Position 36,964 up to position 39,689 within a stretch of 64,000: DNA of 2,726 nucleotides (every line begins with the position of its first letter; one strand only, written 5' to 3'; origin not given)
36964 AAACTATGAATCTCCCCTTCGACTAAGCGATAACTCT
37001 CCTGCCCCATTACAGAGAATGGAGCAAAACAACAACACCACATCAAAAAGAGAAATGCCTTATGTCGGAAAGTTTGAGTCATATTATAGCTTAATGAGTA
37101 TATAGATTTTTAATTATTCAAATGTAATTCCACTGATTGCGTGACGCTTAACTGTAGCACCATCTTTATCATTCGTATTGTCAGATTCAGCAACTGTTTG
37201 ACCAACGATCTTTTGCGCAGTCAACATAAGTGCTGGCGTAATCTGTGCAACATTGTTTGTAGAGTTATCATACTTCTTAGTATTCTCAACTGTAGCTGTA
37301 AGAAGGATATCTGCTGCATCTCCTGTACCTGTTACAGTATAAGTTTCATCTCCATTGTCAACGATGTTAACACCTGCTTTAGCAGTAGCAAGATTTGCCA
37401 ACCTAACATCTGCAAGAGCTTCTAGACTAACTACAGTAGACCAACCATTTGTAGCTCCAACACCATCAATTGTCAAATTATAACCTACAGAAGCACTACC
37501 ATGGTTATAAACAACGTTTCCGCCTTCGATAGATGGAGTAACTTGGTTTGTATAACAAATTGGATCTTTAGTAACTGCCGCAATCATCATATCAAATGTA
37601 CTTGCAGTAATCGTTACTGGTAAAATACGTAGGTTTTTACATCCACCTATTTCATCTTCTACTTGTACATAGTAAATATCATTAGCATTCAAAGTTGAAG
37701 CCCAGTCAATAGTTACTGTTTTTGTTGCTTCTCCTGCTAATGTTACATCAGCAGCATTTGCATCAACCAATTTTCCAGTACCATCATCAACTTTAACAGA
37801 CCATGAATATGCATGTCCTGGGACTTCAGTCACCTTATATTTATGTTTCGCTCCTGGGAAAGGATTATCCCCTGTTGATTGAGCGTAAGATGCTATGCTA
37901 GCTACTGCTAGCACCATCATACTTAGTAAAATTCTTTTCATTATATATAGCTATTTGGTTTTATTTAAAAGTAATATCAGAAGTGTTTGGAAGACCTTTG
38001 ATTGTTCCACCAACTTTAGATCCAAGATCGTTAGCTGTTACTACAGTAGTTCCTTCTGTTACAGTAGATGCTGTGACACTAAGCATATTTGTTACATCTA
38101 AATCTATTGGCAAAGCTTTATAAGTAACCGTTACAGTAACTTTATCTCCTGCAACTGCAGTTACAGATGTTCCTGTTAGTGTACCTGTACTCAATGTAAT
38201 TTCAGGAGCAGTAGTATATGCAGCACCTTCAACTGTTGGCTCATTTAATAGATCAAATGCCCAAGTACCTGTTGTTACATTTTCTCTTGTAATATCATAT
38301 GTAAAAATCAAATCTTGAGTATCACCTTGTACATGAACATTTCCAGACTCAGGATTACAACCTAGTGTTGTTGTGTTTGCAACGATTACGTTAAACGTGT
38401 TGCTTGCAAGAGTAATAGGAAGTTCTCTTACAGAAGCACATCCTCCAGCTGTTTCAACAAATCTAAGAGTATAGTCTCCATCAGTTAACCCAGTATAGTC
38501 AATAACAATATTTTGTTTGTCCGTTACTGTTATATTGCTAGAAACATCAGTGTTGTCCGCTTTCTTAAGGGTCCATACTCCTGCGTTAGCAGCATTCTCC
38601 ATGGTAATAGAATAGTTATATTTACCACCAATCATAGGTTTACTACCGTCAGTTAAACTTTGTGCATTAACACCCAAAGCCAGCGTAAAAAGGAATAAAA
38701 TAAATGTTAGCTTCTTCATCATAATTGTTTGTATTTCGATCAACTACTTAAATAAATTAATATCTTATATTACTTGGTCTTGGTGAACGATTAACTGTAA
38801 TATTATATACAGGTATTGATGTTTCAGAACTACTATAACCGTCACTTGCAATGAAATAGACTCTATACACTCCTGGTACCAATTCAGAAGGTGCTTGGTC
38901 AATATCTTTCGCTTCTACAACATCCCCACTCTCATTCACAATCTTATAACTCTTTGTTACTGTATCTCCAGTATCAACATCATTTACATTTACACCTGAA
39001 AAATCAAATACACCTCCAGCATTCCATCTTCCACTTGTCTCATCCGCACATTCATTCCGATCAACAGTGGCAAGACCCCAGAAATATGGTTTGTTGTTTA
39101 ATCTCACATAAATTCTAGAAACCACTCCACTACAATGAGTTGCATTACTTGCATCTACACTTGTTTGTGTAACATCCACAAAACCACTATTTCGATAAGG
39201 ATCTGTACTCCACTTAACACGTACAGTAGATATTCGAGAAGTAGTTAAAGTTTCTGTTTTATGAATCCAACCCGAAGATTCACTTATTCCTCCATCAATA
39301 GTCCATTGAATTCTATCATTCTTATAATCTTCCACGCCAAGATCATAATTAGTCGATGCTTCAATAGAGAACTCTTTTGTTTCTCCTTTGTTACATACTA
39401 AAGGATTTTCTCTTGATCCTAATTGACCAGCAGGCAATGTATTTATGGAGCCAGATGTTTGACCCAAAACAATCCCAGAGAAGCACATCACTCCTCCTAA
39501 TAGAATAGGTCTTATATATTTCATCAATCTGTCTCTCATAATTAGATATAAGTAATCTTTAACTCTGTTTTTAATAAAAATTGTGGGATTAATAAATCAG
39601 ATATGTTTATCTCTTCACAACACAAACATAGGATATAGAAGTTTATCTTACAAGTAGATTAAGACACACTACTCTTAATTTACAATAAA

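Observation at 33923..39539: Six-gene T9SS-linked operon: five secreted paralogs share an unassigned module, but only the last has a sorting domain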

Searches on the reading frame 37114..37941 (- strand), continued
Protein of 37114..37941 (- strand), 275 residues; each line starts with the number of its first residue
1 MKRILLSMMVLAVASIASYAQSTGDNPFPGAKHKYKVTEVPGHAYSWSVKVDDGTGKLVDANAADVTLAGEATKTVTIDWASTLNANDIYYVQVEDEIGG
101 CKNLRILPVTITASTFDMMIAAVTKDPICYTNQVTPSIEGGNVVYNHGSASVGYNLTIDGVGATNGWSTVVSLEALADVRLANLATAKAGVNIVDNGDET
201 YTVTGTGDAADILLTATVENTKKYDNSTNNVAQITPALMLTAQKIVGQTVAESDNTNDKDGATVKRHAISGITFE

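Call 77: list_cluster_members(proteins=[P0044, P0046, P0047, P0054, P0083, P0096, P0122, P0038, P0084, P0101])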
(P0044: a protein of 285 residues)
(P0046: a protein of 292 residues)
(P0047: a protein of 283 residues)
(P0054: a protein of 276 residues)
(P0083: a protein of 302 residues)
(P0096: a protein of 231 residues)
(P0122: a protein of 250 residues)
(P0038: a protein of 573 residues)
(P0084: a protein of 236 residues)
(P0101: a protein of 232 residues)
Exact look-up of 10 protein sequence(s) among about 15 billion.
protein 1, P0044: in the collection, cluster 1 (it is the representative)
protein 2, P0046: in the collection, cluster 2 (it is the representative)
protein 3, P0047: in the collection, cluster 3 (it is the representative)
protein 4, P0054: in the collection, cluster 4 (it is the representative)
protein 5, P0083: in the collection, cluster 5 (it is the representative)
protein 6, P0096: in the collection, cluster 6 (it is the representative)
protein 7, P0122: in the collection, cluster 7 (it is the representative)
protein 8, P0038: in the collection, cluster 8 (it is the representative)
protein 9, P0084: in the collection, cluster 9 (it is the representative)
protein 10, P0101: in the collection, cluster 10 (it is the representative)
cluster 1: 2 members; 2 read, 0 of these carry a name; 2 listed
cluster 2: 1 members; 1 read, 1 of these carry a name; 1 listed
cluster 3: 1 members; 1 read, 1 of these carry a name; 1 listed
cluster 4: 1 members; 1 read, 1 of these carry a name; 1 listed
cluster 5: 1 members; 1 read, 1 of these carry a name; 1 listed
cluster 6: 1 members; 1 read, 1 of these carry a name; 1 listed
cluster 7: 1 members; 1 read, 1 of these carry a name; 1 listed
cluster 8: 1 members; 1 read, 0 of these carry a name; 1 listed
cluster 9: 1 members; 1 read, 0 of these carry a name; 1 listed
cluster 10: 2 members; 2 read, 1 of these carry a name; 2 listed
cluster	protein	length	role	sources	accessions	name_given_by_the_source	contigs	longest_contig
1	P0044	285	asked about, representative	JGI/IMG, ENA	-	-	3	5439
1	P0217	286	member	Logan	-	-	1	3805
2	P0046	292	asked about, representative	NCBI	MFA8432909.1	MAG: hypothetical protein ACEPOZ_00180 [Marinifilaceae bacterium]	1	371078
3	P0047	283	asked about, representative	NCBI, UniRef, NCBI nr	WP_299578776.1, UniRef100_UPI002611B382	hypothetical protein [uncultured Sunxiuqinia sp.] | hypothetical protein n=1 Tax=uncultured Sunxiuqinia sp. TaxID=1573825 RepID=UPI002611B382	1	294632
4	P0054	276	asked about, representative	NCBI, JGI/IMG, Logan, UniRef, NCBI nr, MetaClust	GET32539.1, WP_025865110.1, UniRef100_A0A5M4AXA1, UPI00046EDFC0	hypothetical protein PbJCM13498_14020 [Prolixibacter bellariivorans] | Uncharacterized protein n=1 Tax=Prolixibacter bellariivorans TaxID=314319 ... | hypothetical protein [Prolixibacter bellariivorans]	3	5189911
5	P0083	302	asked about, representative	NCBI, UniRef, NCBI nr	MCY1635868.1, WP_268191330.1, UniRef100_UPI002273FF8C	hypothetical protein [Marinifilum sp. D737] | hypothetical protein n=1 Tax=Marinifilum sp. D737 TaxID=2969628 RepID=UPI002273FF8C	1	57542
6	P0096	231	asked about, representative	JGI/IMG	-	hypothetical protein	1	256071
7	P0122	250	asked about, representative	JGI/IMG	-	hypothetical protein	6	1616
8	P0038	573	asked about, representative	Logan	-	-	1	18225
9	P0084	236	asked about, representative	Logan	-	-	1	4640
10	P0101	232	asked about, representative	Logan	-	-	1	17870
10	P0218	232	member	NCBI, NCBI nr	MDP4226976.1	MAG: hypothetical protein Q8910_11405 [Bacteroidota bacterium] | hypothetical protein [Bacteroidota bacterium]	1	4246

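Call 81: search_solved_structures(query=A5, max_evalue=1, show_alignments=1)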
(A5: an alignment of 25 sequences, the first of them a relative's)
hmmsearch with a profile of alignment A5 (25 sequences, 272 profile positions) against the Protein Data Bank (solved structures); distinct sequences matched with E-value up to 1: 0.
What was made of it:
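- On Type V pilins (FimA/Mfa): A PDB sequence search with the profile gave 0 hits (call 81).
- Tried and rejected: PDB sequence search with the family profile: 0 hits (call 81).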

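Call 82: search_protein_families(library=pfam, proteins=[L011:4522-9960:+, L013:4618-8871:+, L007:6324-9254:+, L010:8026-9159:+, L008:6317-8347:+], max_evalue=0.001)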
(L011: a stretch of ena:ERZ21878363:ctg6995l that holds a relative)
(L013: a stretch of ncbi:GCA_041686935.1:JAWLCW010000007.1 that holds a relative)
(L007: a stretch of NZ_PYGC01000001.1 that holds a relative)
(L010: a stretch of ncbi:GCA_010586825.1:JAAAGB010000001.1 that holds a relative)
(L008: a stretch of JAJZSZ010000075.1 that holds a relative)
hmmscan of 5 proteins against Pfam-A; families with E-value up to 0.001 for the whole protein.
L011:4522-9960:+ (1812 aa): 6 families
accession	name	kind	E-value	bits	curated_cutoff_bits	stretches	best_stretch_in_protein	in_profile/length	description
PF07691.17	PA14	-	1.1e-29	103.6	24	1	980-1113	3-145/147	PA14 domain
PF20009.4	GEVED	-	1.3e-18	68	24.4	1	275-351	2-78/78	GEVED domain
PF19081.6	Ig_7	-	1.6e-18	67.2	27.3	2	359-444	1-84/84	Ig-like domain CHU_C associated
PF18676.6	MBG_2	-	7.8e-14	52.5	25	1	1319-1390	1-72/72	MBG domain (YGX type)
PF02494.22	HYR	-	1.2e-08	35.6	21.7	1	1613-1691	1-81/81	HYR domain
PF24527.1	Ig-like_Pom152_9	-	0.00012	22.8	27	0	749-777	13-41/80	Nucleoporin pom152-like, ninth immunoglobulin-like domain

L013:4618-8871:+ (1417 aa): 2 families
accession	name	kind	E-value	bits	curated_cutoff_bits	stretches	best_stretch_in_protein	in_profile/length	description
PF18676.6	MBG_2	-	1.5e-16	61.2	25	2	1032-1111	1-72/72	MBG domain (YGX type)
PF21722.4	Gly_rich_2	-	1.9e-14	54.6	24.3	1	53-253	5-225/226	Glycine-rich domain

L007:6324-9254:+ (976 aa): 3 families
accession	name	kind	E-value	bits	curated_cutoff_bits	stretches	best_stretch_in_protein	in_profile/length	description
PF02494.22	HYR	-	6.4e-21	74.9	21.7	2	727-760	48-81/81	HYR domain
PF00059.27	Lectin_C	-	1.1e-10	42.6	22.6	1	573-649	2-72/107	Lectin C-type domain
PF19077.6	Big_13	-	0.00033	21.5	27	0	800-855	40-100/102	Bacterial Ig-like domain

L010:8026-9159:+ (377 aa): 0 families

L008:6317-8347:+ (676 aa): 4 families
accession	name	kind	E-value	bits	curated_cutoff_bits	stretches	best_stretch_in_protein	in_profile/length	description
PF00691.25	OmpA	-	4.8e-18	65.8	27.2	1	554-641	3-92/98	OmpA family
PF07676.18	PD40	-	1.3e-16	60.5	20.9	1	337-374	1-37/38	WD40-like Beta Propeller Repeat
PF13620.12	CarboxypepD_reg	-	6.9e-08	33.2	32.3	1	438-504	2-69/82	Carboxypeptidase regulatory-like domain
PF13715.12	CarbopepD_reg_2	-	0.00024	21.5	32.2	1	438-505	1-64/88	CarboxypepD_reg-like domain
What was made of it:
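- In other operons the equivalent first-gene proteins are large lectin or adhesin proteins (PA14, C-type lectin, HYR, MBG) that make sense only outside the cell (call 82).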

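Call 89: search_protein_families(library=pfam, alignment_id=A4, max_evalue=0.01)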
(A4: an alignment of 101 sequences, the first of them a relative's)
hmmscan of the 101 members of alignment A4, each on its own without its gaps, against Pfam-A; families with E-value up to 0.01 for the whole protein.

A. member 1, P0019 (274 aa): 0 families

B. families by the number of members that match (of 101 scanned): 19 families
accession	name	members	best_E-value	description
PF00041.27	fn3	2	0.0055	Fibronectin type III domain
PF07705.17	CARDB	1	0.00014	CARDB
PF00630.25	Filamin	1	0.00022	Filamin/ABP280 repeat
PF25564.1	DUF7933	1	0.00073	Domain of unknown function (DUF7933)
PF16371.11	MetallophosN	1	0.0011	N terminal of Calcineurin-like phosphoesterase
PF21602.3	GldM_3rd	1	0.0012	GldM third domain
PF00928.26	Adap_comp_sub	1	0.0025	Adaptor complexes medium subunit family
PF20495.3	DUF6727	1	0.0027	Family of unknown function (DUF6727)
PF22352.2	K319L-like_PKD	1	0.0027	K319L-like, PKD domain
PF22849.2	CATSPERE_Ig-like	1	0.0031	CATSPERE Ig-like domain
PF23560.1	GBD_Hemicentin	1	0.0032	Hemicentin galactose-binding domain-like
PF19602.4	DUF6107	1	0.0032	Family of unknown function (DUF6107)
PF24312.1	Ig-like_POM152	1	0.0035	Nucleoporin POM152, Ig-like domain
PF19077.6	Big_13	1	0.0036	Bacterial Ig-like domain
PF16578.11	IL17R_fnIII_D2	1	0.0052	Interleukin 17 receptor D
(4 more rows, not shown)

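Call 90: predict_structure(alignment_id=A10)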
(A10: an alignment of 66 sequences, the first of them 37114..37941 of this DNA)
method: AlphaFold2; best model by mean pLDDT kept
length: 275 residues; sequences in the alignment: 66
mean_pLDDT: 82.5   pTM: 0.71
mean pLDDT of the five models: 82.5, 81.9, 81.1, 75.4, 68.0
residues with pLDDT >= 90: 132; 70-90: 91; 50-70: 21; < 50: 31
segments of 3 or more residues with pLDDT < 50: 1-9, 11-23, 268-275
pLDDT, mean of each block of 10 residues (from residue 1): 45 39 66 88 95 96 95 91 91 93 90 87 91 86 88 93 86 93 96 96 86 95 78 87 77 62 62 33
secondary structure, 60 per line:
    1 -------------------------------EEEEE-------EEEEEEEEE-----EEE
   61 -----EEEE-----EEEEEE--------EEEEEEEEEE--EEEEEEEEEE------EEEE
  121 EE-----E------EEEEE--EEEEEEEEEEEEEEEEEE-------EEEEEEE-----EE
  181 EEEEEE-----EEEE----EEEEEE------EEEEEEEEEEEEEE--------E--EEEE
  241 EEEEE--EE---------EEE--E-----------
elements in order: E32-36 E44-52 E58-60 E66-69 E75-80 E89-98 E101-110 E117-122 E135-139 E142-159 E167-173 E179-186 E192-195 E200-205 E212-225 E237-245 E259-261

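Call 93: fold_search(model_id=the predicted structure, library=pdb)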
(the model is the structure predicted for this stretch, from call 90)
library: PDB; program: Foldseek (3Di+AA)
matches with E <= 10: 1718; with E <= 0.001: 151
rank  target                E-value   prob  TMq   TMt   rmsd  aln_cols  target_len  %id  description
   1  6pec_H                1.3e-05  1.00  0.25  0.30  16.4       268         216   13  Vaccine-elicited NHP FP-targeting antibody DF2F-e.01 in complex with HIV fusion peptide (residue 512-519) (released 2020-06-24)
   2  6avu_A                1.8e-05  1.00  0.33  0.13  13.0       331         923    8  Human alpha-V beta-3 Integrin (open conformation) in complex with the therapeutic antibody LM609 (released 2017-11-01)
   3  6kvf_A                2.2e-05  1.00  0.21  0.27  17.3       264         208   12  Structure of anti-hCXCR2 abN48 in complex with its CXCR2 epitope (released 2020-09-09)
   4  8ejk_E                2.2e-05  1.00  0.21  0.24  19.1       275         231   13  Structure of FFAR1-Gq complex bound to TAK-875 in a lipid nanodisc (released 2023-05-24)
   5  6dms                  2.3e-05  1.00  0.22  0.10  26.0       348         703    9  Endo-fucoidan hydrolase MfFcnA4_H294Q from glycoside hydrolase family 107 (released 2018-10-03)
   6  6avr_A                2.7e-05  1.00  0.36  0.14  13.4       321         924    9  Human alpha-V beta-3 Integrin (intermediate conformation) in complex with the therapeutic antibody LM609 (released 2017-11-01)
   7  8t2v_A                3.1e-05  1.00  0.31  0.12  14.4       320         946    9  Cryo-EM Structures of Full-length Integrin alphaIIbbeta3 in Native Lipids (released 2023-07-26)
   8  3fcs_C                3.5e-05  1.00  0.28  0.12  13.1       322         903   10  Structure of complete ectodomain of integrin aIIBb3 (released 2009-01-20)
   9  8eqa_B                3.6e-05  0.99  0.19  0.23  17.8       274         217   11  Crystal structure of human anti-N1 neuraminidase 2H08 Fab (released 2023-08-09)
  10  5dur_B                3.8e-05  1.00  0.21  0.25  17.8       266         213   10  Influenza A virus H5 hemagglutinin globular head in complex with antibody 100F4 (released 2015-12-16)
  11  6t3j_C                3.8e-05  1.00  0.21  0.25  15.8       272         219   12  Dual Epitope Targeting by Anti-DR5 Antibodies (released 2020-09-16)
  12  8fpa_A                5.2e-05  1.00  0.21  0.25  16.4       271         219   10  Structure of a chimeric antibody (Fab) fragment bound to de-N-acetyl polysialic acid (dPSA) (released 2026-03-18)
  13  6kvf_H                5.7e-05  1.00  0.21  0.26  16.4       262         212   13  Structure of anti-hCXCR2 abN48 in complex with its CXCR2 epitope (released 2020-09-09)
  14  6mnr_H                6.0e-05  1.00  0.23  0.28  17.7       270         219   14  Rhesus macaque anti-HIV V3 antibody DH753 with gp120 V3 ZAM18 peptide (released 2019-07-24)
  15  7t82_D                6.7e-05  1.00  0.22  0.28  18.0       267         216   14  Crystal Structure of LEUKOCIDIN E/CENTYRIN S26/FAB B438 (released 2023-01-11)
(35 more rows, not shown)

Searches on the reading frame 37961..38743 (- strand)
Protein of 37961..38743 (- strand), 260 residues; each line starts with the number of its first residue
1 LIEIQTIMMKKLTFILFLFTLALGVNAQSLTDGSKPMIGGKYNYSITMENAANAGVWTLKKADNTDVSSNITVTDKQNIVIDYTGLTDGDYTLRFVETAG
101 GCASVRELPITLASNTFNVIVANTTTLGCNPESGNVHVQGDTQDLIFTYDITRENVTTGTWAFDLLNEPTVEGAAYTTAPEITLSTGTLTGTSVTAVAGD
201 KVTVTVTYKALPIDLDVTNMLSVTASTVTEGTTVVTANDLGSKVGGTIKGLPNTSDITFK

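Call 3: search_protein_families(library=pfam, proteins=[window:37961-38743:-], max_evalue=1)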
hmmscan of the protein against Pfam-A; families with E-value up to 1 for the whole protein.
window:37961-38743:- (260 aa): 2 families
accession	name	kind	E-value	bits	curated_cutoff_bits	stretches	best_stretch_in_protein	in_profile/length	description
PF14864.11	Alkyl_sulf_C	-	0.027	15.1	27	1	60-145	27-106/125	Alkyl sulfatase C-terminal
PF11589.14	DUF3244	-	0.67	10.4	25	0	63-98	50-86/96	Domain of unknown function (DUF3244)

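Call 4: search_protein_families(library=ncbifam, proteins=[window:37961-38743:-], max_evalue=1)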
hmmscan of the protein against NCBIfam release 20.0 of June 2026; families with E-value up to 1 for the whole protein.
window:37961-38743:- (260 aa): 3 families
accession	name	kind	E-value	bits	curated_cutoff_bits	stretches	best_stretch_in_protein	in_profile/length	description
NF058548.1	BT_4411_fam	equivalog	0.0039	16.7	220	1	9-80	1-73/223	BT4411 family hyaluronic acid-binding protein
NF000454.2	blaCPS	exception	0.076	12.7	620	1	9-93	1-77/290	CPS family subclass B3 metallo-beta-lactamase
NF053514.2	JUQZ_fam_ocin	equivalog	0.15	12.4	40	0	194-239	29-75/107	BLB8/JUQZ-1 family protein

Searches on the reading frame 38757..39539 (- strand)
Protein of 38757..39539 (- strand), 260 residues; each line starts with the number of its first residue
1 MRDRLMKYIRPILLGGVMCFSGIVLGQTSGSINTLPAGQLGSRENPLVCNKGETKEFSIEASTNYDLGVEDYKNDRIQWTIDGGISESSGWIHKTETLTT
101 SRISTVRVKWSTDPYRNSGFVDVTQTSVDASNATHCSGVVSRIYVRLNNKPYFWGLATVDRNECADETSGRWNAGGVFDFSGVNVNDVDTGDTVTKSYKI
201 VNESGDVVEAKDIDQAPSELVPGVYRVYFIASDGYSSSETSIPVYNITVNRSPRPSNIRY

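Call 3: search_protein_families(library=pfam, proteins=[window:38757-39539:-], max_evalue=1)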
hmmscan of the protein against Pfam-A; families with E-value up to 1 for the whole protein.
window:38757-39539:- (260 aa): 0 families

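Call 4: search_protein_families(library=ncbifam, proteins=[window:38757-39539:-], max_evalue=1)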
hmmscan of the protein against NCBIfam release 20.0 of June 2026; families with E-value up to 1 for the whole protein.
window:38757-39539:- (260 aa): 0 families
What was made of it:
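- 38757..39539 (-): g1: 260-aa secreted protein, the proposed distal 'tip'. It has an SPI signal ending VLG|Q, a very divergent N-module with Cys136/Cys164, an HYR-like C-terminal region, and the degenerate tail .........-COOH. No Pfam or NCBIfam match (calls 3, 4).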
